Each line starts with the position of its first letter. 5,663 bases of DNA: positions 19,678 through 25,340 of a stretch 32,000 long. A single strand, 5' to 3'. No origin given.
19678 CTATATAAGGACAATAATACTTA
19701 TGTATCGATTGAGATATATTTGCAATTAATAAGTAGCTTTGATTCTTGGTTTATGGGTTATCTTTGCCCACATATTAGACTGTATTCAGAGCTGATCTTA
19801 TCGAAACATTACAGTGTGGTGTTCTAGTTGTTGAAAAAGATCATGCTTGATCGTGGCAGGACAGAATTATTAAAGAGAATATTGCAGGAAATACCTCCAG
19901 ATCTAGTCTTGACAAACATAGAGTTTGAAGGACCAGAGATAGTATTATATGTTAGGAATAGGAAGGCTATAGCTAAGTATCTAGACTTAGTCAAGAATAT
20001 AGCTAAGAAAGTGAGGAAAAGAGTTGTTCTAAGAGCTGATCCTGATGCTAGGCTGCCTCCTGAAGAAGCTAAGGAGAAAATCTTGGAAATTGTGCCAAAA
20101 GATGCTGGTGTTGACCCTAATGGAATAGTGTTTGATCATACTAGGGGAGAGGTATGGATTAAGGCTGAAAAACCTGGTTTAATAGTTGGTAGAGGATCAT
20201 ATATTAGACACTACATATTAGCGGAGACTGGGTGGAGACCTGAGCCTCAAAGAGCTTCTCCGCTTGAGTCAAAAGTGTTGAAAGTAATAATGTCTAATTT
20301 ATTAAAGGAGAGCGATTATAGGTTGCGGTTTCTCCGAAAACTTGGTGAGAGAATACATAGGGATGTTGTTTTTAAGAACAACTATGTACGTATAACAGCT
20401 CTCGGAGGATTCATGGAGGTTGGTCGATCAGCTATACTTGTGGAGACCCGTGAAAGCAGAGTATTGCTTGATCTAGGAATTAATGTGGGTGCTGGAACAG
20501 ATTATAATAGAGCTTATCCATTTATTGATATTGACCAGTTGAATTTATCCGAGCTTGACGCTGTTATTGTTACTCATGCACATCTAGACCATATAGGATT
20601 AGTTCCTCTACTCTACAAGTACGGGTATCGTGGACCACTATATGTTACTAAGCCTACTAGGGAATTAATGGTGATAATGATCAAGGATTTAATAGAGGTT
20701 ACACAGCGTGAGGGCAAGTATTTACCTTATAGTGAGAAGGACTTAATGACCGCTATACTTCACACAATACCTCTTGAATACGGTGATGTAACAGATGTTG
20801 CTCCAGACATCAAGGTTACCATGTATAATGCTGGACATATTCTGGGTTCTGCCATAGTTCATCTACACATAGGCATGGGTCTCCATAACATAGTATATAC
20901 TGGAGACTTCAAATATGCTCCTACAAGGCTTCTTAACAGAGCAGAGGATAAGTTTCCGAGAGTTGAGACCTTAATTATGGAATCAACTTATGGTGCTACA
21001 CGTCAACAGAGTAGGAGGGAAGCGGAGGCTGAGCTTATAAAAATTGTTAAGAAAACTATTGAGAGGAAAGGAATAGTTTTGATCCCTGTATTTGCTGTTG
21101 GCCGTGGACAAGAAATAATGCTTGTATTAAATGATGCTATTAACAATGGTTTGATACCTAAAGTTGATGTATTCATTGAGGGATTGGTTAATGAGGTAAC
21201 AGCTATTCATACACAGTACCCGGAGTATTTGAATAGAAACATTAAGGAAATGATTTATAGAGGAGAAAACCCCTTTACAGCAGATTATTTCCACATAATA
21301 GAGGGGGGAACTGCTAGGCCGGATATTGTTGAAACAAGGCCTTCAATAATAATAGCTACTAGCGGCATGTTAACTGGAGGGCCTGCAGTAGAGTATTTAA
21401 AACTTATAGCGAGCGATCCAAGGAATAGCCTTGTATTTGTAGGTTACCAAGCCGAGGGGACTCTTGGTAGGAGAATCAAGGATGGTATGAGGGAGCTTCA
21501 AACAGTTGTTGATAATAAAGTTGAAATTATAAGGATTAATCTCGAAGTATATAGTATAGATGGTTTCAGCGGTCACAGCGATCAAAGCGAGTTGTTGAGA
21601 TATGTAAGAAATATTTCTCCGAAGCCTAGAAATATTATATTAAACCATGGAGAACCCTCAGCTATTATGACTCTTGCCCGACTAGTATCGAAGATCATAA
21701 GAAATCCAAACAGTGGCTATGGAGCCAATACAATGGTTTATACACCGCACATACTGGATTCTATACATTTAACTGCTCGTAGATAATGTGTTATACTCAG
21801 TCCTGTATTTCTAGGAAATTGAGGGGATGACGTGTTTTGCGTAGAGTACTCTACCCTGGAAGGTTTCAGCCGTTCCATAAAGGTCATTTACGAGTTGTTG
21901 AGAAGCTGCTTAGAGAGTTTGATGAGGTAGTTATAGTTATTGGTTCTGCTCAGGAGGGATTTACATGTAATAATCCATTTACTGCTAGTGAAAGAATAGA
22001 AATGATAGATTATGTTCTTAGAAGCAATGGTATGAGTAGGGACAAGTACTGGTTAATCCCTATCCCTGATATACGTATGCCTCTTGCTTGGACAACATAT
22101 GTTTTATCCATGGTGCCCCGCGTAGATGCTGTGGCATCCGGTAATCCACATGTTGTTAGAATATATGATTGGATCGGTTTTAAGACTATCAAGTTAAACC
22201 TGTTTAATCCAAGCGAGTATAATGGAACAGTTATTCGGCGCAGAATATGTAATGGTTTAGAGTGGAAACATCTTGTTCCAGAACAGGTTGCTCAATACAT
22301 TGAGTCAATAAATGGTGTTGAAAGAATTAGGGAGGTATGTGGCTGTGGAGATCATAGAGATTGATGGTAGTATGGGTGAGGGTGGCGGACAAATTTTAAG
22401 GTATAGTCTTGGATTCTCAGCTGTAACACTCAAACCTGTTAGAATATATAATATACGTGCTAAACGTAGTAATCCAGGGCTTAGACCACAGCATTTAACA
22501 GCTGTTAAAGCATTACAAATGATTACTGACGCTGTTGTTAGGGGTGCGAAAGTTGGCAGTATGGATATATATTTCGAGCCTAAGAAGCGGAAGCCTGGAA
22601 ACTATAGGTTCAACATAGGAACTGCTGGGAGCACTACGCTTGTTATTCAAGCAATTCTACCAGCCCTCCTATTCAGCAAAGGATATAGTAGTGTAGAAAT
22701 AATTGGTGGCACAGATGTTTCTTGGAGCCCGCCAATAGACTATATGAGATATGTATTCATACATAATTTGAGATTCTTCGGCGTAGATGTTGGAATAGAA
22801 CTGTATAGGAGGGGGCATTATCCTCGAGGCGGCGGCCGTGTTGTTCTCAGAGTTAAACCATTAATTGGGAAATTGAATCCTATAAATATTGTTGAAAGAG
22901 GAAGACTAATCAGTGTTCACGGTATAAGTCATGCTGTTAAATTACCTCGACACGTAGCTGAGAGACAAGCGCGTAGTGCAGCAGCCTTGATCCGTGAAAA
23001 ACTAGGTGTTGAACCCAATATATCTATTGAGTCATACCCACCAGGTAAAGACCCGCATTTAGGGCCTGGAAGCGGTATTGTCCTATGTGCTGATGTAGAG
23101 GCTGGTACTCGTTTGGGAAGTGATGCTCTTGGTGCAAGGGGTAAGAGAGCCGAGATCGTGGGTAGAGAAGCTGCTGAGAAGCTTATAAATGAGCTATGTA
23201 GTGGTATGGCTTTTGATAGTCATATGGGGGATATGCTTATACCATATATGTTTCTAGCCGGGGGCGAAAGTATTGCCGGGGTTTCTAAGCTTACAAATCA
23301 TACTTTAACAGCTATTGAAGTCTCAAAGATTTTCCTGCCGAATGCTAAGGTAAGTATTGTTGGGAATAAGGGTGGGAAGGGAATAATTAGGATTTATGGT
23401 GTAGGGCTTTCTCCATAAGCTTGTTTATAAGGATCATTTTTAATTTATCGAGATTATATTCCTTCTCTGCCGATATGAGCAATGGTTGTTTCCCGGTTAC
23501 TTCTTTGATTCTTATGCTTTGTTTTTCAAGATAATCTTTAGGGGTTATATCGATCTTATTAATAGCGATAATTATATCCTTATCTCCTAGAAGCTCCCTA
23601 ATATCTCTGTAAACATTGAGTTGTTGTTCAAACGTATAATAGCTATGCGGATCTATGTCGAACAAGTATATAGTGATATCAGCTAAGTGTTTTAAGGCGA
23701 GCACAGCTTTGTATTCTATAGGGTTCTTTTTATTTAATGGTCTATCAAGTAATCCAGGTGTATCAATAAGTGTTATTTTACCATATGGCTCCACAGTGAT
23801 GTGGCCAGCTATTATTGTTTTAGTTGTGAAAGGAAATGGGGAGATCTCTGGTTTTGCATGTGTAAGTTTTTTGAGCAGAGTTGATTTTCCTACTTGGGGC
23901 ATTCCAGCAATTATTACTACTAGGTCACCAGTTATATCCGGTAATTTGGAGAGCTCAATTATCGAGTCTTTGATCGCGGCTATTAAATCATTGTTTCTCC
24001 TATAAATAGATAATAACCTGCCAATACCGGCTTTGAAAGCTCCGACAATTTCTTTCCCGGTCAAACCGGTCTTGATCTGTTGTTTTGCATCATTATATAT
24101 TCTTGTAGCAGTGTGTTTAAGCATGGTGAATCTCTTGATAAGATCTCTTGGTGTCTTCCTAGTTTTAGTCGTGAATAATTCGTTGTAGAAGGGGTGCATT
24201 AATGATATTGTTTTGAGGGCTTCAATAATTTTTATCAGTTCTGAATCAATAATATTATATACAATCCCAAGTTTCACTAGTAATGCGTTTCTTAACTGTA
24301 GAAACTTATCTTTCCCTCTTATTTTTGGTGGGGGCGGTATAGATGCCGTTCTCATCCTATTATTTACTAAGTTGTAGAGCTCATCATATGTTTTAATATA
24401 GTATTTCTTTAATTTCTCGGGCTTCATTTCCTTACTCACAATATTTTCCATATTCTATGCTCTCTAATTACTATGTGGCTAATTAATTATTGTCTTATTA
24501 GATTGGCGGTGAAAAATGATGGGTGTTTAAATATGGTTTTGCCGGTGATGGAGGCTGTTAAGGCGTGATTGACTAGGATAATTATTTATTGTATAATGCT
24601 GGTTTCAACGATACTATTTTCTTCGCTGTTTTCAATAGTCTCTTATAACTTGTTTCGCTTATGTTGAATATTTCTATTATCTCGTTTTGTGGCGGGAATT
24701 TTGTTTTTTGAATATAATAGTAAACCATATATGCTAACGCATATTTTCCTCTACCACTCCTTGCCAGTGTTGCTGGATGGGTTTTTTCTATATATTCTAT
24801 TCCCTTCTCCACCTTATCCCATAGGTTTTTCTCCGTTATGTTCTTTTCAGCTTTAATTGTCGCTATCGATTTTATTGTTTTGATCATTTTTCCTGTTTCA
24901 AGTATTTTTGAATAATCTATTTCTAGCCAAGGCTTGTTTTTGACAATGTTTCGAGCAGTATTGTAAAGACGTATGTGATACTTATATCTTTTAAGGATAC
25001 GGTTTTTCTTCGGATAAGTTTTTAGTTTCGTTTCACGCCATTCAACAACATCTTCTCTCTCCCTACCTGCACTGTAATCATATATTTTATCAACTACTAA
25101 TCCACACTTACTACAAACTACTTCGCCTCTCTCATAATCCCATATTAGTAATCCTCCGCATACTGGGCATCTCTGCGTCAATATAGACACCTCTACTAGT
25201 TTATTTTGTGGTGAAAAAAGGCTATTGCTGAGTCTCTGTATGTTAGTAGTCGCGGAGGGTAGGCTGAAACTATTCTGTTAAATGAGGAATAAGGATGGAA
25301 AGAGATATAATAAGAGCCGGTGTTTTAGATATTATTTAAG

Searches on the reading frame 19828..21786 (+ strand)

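Call 10: search_protein_families(library=pfam, proteins=[window:19828-21786:+], max_evalue=0.01)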
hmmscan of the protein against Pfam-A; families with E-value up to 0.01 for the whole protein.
window:19828-21786:+ (652 aa): 6 families
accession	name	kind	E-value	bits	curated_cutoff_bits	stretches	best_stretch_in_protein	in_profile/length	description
PF10996.14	Beta-Casp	-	2.2e-30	106.1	27.7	1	428-550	2-120/120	Beta-Casp domain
PF17214.9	KH_TffA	-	1.9e-22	79.4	22.6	1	11-75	4-68/68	Transcription termination factor FttA, KH domain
PF07521.17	RMMBL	-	7e-18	64.8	21.6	1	568-621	2-53/63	Zn-dependent metallo-hydrolase RNA specificity domain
PF16661.11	Lactamase_B_6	-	3.4e-14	53.1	27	1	204-372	1-173/193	Metallo-beta-lactamase superfamily domain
PF00753.33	Lactamase_B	-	6.2e-12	46.3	22.7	1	199-372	5-161/196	Metallo-beta-lactamase superfamily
PF12706.13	Lactamase_B_2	-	3.4e-11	43.6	27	1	211-387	2-165/200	Beta-lactamase superfamily domain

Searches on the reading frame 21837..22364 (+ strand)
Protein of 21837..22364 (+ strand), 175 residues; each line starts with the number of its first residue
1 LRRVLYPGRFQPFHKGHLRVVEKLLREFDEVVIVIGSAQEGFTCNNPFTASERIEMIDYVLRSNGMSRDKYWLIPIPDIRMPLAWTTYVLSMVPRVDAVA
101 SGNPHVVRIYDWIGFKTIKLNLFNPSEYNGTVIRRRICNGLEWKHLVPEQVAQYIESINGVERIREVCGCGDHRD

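Call 10: search_protein_families(library=pfam, proteins=[window:21837-22364:+], max_evalue=0.01)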
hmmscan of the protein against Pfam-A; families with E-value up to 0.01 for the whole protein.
window:21837-22364:+ (175 aa): 1 family
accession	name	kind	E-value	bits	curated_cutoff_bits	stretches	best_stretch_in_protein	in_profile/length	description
PF01467.32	CTP_transf_like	-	1.3e-14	55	21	1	5-67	1-64/133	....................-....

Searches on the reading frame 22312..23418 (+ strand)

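Call 11: search_protein_families(library=pfam, proteins=[window:22312-23418:+], max_evalue=0.01)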
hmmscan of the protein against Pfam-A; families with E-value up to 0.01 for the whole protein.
window:22312-23418:+ (368 aa): 2 families
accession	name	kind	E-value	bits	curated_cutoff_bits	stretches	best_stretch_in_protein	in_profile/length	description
PF01137.26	RTC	-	4e-79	265.3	27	1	21-343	1-216/221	RNA 3'-terminal phosphate cyclase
PF05189.18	RTC_insert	-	1.5e-26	93.2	23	1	194-295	1-101/102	RNA 3'-terminal phosphate cyclase (RTC), insert domain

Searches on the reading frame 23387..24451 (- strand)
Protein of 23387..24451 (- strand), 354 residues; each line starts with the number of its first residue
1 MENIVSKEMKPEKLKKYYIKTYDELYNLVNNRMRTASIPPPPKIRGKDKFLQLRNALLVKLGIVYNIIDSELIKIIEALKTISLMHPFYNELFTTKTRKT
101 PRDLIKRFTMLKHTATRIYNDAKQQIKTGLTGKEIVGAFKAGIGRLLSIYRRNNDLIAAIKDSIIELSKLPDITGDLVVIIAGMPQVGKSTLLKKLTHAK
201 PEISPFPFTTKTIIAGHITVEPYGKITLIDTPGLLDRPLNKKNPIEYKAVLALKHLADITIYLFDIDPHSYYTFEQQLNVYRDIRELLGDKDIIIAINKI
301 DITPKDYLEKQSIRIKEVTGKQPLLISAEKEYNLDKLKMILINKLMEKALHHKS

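Call 11: search_protein_families(library=pfam, proteins=[window:23387-24451:-], max_evalue=0.01)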
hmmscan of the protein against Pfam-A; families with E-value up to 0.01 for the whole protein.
window:23387-24451:- (354 aa): 10 families
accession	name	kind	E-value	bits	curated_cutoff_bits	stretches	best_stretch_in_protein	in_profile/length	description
PF06858.20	NOG1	-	1e-19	70.5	27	1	245-301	2-58/58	Nucleolar GTP-binding protein 1 (NOG1)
PF01926.29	MMR_HSR1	-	1.1e-19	71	21.9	1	179-299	2-113/113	50S ribosome-binding GTPase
PF02421.24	FeoB_N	-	5.5e-11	42.7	27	1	179-338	3-153/156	Ferrous iron transport protein B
PF17835.6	NOG1_N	-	8.9e-09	36.1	22.9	1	44-173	29-159/160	NOG1 N-terminal helical domain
PF03193.22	RsgA_GTPase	-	0.00014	22.2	30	0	292-344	55-107/174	RsgA GTPase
PF16897.10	MMR_HSR1_Xtn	-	0.00079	19.8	35.2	1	293-345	58-104/106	C-terminal region of MMR_HSR1 domain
PF00350.29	Dynamin_N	-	0.0011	19.5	27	0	224-267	101-139/168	Dynamin family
PF09439.16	SRPRB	-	0.0025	17.7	25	1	178-302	5-121/178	Signal recognition particle receptor beta subunit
PF00009.33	GTP_EFTU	-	0.0028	17.7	26.5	0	212-318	56-149/188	Elongation factor Tu GTP binding domain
PF00071.28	Ras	-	0.003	17.6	21.6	0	180-345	3-160/162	Ras family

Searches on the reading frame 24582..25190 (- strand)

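Call 11: search_protein_families(library=pfam, proteins=[window:24582-25190:-], max_evalue=0.01)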
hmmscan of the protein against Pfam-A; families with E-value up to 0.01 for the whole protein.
window:24582-25190:- (202 aa): 3 families
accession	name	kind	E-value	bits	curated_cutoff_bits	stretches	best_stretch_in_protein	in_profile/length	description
PF08271.17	Zn_Ribbon_TF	-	2.3e-10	40.3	29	1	7-35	2-31/43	TFIIB zinc-binding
PF22109.2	Zn_ribbon_tTFIIB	-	0.0045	17.3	28.6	1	6-33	10-39/40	Transcription factor IIB, zinc ribbon, Trypanosome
PF03966.22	Trm112p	-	0.0056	17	22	0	8-32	10-34/40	Trm112p-like protein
